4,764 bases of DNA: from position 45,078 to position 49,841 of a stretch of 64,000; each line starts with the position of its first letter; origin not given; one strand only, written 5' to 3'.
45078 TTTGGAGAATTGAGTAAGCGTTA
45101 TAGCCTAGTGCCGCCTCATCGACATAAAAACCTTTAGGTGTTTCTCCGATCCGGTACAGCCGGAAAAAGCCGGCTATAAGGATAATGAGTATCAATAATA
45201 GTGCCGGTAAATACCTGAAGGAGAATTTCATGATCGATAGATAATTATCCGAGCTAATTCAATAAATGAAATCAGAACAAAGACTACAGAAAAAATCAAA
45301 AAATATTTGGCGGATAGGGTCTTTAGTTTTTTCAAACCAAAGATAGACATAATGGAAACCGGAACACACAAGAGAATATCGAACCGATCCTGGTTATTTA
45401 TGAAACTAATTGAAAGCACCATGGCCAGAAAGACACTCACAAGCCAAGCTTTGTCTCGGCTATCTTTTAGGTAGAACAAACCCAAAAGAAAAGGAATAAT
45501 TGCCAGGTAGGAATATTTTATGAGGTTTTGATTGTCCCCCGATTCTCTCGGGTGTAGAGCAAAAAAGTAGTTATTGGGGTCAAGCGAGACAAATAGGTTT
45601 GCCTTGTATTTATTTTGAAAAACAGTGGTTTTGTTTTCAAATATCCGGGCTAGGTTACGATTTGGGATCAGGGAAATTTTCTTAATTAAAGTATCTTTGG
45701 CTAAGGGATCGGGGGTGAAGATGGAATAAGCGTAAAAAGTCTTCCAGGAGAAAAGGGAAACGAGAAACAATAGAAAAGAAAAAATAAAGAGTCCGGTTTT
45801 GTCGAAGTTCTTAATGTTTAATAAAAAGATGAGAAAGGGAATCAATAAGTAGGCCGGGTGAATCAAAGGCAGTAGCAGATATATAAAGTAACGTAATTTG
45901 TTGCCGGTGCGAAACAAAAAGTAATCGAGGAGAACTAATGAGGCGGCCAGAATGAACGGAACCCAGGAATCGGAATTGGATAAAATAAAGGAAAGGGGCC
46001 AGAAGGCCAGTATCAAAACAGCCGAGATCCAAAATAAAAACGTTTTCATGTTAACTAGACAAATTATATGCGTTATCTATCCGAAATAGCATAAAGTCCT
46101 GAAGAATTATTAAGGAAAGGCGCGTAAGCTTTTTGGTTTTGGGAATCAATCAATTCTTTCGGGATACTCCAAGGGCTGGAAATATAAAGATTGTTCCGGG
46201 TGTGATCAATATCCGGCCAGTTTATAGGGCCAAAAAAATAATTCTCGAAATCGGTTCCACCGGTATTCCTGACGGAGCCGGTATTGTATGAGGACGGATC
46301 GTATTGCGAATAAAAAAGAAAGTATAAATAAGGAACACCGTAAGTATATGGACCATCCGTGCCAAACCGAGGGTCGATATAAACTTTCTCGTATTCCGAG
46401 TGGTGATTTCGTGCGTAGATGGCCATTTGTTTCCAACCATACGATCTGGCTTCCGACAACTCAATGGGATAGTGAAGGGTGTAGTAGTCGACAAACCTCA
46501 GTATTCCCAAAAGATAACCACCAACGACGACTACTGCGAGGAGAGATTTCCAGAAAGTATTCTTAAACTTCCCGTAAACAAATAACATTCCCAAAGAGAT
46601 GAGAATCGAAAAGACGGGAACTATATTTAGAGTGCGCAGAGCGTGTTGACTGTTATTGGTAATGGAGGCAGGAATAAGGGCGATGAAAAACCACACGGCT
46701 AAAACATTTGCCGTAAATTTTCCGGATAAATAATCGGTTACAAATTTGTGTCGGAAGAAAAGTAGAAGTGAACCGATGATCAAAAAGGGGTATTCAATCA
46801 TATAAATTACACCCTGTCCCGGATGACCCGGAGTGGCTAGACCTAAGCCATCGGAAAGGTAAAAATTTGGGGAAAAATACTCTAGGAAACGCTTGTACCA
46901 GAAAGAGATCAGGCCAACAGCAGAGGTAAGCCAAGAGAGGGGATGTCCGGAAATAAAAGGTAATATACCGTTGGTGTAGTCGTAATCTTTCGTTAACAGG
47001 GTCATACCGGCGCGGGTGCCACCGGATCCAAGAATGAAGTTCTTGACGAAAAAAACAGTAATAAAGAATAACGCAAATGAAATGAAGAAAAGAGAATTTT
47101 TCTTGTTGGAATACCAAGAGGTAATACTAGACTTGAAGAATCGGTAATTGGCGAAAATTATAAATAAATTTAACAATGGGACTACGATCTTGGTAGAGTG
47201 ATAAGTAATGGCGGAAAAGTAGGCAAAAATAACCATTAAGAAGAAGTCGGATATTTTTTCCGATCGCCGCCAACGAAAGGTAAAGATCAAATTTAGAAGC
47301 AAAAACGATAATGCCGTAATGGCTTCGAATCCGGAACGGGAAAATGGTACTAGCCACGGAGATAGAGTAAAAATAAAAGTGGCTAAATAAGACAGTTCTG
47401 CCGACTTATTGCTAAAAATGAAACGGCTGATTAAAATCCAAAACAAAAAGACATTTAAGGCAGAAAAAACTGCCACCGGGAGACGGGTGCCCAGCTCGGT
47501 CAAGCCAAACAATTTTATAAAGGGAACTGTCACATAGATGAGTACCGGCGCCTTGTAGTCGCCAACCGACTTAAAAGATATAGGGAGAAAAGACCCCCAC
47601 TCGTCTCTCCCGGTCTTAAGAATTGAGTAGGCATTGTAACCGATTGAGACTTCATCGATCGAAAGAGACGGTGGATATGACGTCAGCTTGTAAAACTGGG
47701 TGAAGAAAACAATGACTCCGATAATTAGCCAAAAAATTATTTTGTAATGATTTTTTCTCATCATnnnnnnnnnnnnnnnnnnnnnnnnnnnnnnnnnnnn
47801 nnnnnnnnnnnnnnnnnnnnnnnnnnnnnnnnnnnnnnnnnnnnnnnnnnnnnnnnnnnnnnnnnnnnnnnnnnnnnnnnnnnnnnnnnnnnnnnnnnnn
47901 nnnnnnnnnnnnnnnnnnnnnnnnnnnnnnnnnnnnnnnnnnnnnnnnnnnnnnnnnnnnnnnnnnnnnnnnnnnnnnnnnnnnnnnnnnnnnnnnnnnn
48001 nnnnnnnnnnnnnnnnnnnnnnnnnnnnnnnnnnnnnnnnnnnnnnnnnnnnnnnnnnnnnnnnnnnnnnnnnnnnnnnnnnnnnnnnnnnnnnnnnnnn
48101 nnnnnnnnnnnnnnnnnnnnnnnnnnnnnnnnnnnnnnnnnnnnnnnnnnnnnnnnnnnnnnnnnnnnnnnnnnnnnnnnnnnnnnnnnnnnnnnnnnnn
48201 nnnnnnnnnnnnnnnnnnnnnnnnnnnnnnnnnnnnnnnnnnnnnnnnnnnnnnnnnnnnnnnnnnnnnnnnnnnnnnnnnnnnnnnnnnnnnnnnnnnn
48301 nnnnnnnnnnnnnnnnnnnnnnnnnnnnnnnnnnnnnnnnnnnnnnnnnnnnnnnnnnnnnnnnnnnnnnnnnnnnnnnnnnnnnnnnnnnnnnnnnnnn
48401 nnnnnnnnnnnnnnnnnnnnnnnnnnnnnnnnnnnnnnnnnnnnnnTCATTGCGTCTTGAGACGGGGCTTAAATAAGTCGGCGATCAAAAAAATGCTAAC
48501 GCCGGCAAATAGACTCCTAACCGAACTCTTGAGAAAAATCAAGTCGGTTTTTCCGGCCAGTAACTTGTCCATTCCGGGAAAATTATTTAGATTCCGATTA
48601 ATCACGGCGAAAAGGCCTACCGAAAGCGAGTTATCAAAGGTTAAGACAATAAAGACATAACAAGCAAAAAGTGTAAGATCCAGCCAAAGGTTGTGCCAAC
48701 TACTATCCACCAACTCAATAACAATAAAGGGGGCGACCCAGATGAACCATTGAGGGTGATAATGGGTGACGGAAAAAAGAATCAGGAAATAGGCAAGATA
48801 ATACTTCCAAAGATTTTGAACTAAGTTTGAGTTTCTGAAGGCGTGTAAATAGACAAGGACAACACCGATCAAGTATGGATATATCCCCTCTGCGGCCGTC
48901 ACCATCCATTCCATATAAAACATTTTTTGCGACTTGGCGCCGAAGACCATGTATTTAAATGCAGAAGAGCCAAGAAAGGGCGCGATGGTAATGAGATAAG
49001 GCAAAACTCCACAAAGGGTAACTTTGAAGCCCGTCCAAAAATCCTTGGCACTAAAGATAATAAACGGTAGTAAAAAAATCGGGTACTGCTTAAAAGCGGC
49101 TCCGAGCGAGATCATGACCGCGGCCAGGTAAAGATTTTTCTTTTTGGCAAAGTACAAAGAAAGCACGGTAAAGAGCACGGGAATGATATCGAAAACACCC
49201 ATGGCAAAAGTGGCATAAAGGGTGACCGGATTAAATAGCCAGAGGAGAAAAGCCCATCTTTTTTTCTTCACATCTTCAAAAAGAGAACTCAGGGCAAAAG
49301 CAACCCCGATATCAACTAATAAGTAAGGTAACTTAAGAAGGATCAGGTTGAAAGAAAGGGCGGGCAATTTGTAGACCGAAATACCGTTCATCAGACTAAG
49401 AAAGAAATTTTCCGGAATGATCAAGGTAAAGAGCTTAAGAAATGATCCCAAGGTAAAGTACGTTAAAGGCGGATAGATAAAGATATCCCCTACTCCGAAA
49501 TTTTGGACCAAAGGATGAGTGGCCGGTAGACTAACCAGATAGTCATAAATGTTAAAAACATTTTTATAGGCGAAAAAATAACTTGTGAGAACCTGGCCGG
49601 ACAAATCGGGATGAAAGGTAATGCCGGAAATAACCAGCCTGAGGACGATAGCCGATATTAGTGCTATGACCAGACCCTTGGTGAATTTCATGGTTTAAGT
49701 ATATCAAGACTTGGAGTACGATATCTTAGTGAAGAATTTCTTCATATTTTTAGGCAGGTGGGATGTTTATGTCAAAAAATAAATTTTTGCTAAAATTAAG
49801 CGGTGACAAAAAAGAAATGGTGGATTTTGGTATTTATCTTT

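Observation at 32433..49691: A 17-kb, 13-gene translationally coupled operon dominated by GT-C membrane glycosyltransferases, including six tandem PMT/ArnT-like paralogs.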

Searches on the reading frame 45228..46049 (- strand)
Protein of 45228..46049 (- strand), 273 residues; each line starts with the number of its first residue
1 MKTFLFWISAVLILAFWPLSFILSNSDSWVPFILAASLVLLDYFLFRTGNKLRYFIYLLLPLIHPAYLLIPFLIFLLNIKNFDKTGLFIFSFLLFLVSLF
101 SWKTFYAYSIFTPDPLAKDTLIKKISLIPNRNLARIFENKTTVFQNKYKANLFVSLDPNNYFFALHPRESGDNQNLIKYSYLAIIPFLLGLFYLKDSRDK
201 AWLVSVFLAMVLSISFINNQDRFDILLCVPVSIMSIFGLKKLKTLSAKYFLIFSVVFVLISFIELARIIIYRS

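Call 4: search_protein_families(library=pfam, proteins=[window:45228-46049:-], max_evalue=0.01)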
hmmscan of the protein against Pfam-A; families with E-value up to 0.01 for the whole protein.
window:45228-46049:- (273 aa): 0 families

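Call 29: search_protein_families(library=ncbifam, proteins=[window:45228-46049:-], max_evalue=0.01)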
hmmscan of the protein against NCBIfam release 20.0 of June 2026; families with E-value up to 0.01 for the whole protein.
window:45228-46049:- (273 aa): 0 families

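Call 71: find_homologous_proteins(query=window:45228-46049:-, max_evalue=0.001)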
Query window:45228-46049:- (273 aa): 58 proteins with E <= 0.001 among 3153 candidates.
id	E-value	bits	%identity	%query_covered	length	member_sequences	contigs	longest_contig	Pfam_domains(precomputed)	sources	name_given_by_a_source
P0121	2.1e-166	570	100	100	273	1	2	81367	-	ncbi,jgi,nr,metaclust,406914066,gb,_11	ncbi:MAG: hypothetical protein ACD_61C00071G0010 [uncultured bacterium]|nr:MAG: hypothetical protein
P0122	1.0e-152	525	90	100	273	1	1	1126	-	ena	-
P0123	1.7e-102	361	61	100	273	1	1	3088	-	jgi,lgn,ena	-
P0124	6.6e-100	352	60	100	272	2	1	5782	-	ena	-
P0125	1.3e-98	348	61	93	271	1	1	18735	-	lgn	-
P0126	2.5e-97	344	58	100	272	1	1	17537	-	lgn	-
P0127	7.1e-97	342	59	100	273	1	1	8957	-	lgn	-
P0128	2.2e-95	337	57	100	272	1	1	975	-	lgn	-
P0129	5.7e-95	336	60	95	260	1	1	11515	-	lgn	-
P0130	3.6e-93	330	60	100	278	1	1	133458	-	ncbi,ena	-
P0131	5.6e-93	330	56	100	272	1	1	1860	-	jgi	jgi:hypothetical protein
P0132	2.1e-92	328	58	100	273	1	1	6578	-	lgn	-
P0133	3.6e-92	327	57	100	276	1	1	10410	-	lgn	-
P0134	4.4e-92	327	56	100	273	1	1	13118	-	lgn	-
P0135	2.0e-91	324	59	100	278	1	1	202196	-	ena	-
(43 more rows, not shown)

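Call 78: find_encoding_contigs(protein=P0121, flank=1000, max_places=3)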
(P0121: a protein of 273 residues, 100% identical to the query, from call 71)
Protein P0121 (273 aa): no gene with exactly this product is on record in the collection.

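Call 79: predict_structure(alignment_id=A6)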
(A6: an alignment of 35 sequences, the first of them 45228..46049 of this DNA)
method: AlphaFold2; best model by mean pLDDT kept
length: 273 residues; sequences in the alignment: 35
mean_pLDDT: 87.9   pTM: 0.84
mean pLDDT of the five models: 87.9, 87.0, 86.5, 86.5, 85.8
residues with pLDDT >= 90: 176; 70-90: 58; 50-70: 36; < 50: 3
segments of 3 or more residues with pLDDT < 50: 169-171
pLDDT, mean of each block of 10 residues (from residue 1): 93 92 89 96 96 95 96 95 95 96 93 72 68 65 85 82 61 67 94 95 97 93 92 96 94 95 86 73
secondary structure, 60 per line:
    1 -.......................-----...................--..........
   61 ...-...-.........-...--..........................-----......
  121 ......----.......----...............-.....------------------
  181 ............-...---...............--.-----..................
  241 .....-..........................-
elements in order: H2-24 H30-48 H51-63 H69-77 H84-108 H115-126 H131-137 H142-156 H158-162 H181-192 H200-214 H223-245 H247-272

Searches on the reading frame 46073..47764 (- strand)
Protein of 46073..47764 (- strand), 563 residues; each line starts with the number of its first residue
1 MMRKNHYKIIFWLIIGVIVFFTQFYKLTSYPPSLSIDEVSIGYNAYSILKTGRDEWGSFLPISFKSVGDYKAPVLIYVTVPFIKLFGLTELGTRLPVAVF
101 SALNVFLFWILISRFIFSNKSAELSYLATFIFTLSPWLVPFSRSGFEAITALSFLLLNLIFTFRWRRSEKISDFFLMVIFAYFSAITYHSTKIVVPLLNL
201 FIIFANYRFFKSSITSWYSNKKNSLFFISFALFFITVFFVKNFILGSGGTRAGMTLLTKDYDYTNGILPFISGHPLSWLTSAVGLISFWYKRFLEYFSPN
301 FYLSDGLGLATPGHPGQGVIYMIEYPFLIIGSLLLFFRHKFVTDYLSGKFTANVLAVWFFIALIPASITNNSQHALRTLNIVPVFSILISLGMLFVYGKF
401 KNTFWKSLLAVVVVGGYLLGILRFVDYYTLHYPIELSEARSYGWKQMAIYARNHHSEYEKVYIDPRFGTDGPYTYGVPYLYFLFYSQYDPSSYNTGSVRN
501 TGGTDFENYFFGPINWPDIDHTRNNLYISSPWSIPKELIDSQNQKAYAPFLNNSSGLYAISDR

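Call 4: search_protein_families(library=pfam, proteins=[window:46073-47764:-], max_evalue=0.01)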
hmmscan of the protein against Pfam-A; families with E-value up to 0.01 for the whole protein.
window:46073-47764:- (563 aa): 1 family
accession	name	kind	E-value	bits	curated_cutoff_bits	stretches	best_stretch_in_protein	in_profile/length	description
PF13231.12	PMT_2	-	0.00019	22.1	26.1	1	71-215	2-143/160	Dolichyl-phosphate-mannose-protein mannosyltransferase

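Call 29: search_protein_families(library=ncbifam, proteins=[window:46073-47764:-], max_evalue=0.01)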
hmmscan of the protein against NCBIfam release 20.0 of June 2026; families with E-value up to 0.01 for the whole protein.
window:46073-47764:- (563 aa): 1 family
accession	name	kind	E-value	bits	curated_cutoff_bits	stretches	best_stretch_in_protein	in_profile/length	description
TIGR03663.1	TIGR03663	subfamily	6.1e-07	28.8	126.25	1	36-226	26-202/435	flippase activity-associated protein Agl23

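Call 94: search_protein_representatives(alignment_id=A1)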
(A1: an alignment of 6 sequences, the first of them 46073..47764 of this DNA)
Query: 6 sequences, 562 profile positions. Proteins with E-value up to 0.001 (for the whole library): 34467; up to 1e-10: 14968; up to 1e-30: 6291. The best 150 are listed.
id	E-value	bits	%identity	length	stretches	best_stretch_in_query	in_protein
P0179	1.9e-155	535.1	-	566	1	6-561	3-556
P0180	8.9e-152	522.9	-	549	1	9-558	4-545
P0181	8.7e-150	516.4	-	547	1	10-560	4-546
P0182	1.3e-149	515.8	-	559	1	1-559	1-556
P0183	5.3e-149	513.8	-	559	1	1-560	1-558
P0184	7.2e-149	513.3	-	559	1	1-560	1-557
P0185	6.5e-148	510.2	-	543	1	10-561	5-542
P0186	1.1e-147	509.4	-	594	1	6-561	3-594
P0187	7.1e-147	506.7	-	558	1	8-560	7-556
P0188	8.5e-147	506.5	-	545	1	1-560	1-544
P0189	1.1e-146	506.1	-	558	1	10-530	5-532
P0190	1.1e-145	502.8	-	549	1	1-561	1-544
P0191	2.3e-145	501.7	-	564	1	10-532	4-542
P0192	1.2e-144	499.5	-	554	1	1-555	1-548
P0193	2.1e-142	492.0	-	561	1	10-561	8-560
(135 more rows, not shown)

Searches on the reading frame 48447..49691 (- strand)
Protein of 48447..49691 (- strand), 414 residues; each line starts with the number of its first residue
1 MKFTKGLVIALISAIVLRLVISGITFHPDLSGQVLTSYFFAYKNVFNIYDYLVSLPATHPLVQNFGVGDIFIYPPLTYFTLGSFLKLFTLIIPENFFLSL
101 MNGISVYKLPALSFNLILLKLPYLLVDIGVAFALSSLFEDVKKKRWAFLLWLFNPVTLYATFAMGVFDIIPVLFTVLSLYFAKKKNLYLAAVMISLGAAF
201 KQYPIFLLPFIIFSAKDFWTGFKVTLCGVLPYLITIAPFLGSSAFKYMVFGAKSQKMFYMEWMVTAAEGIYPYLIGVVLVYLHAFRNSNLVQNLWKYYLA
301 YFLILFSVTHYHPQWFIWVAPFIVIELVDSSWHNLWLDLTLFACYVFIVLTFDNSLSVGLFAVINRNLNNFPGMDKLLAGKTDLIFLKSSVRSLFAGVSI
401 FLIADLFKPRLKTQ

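Call 4: search_protein_families(library=pfam, proteins=[window:48447-49691:-], max_evalue=0.01)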
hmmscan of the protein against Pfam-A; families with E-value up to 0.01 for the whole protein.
window:48447-49691:- (414 aa): 1 family
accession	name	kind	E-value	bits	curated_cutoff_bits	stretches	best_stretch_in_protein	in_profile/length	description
PF09594.16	GT87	-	0.00076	19.7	25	1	71-261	1-157/237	Glycosyltransferase family 87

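Call 29: search_protein_families(library=ncbifam, proteins=[window:48447-49691:-], max_evalue=0.01)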
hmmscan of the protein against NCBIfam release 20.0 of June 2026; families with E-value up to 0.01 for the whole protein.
window:48447-49691:- (414 aa): 0 families

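Call 64: search_solved_structures(query=A4, max_evalue=10)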
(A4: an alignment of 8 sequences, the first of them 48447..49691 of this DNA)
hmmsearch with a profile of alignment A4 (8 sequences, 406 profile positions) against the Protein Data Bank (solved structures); distinct sequences matched with E-value up to 10: 3.
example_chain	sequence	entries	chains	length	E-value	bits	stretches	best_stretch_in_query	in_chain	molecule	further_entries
23gf_B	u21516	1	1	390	2.6e-07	33.4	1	108-298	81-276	GPI mannosyltransferase 1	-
23gx_B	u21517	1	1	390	2.8e-07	33.3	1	108-299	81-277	GPI mannosyltransferase 1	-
9wno_A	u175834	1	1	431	3.8e-05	26.3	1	108-332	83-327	GPI mannosyltransferase 1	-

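Call 67: search_protein_families(library=pfam, alignment_id=A4, max_evalue=0.1)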
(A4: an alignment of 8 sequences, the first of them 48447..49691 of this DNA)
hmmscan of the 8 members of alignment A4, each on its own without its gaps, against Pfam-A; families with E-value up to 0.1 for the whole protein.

A. member 1, window:48447-49691:- (414 aa): 1 family
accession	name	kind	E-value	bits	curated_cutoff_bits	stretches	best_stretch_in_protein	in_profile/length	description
PF09594.16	GT87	-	0.00076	19.7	25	1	71-261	1-157/237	Glycosyltransferase family 87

B. families by the number of members that match (of 8 scanned): 2 families
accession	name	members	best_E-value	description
PF09594.16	GT87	6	3.5e-09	Glycosyltransferase family 87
PF06728.19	PIG-U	1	4.6e-08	GPI transamidase subunit PIG-U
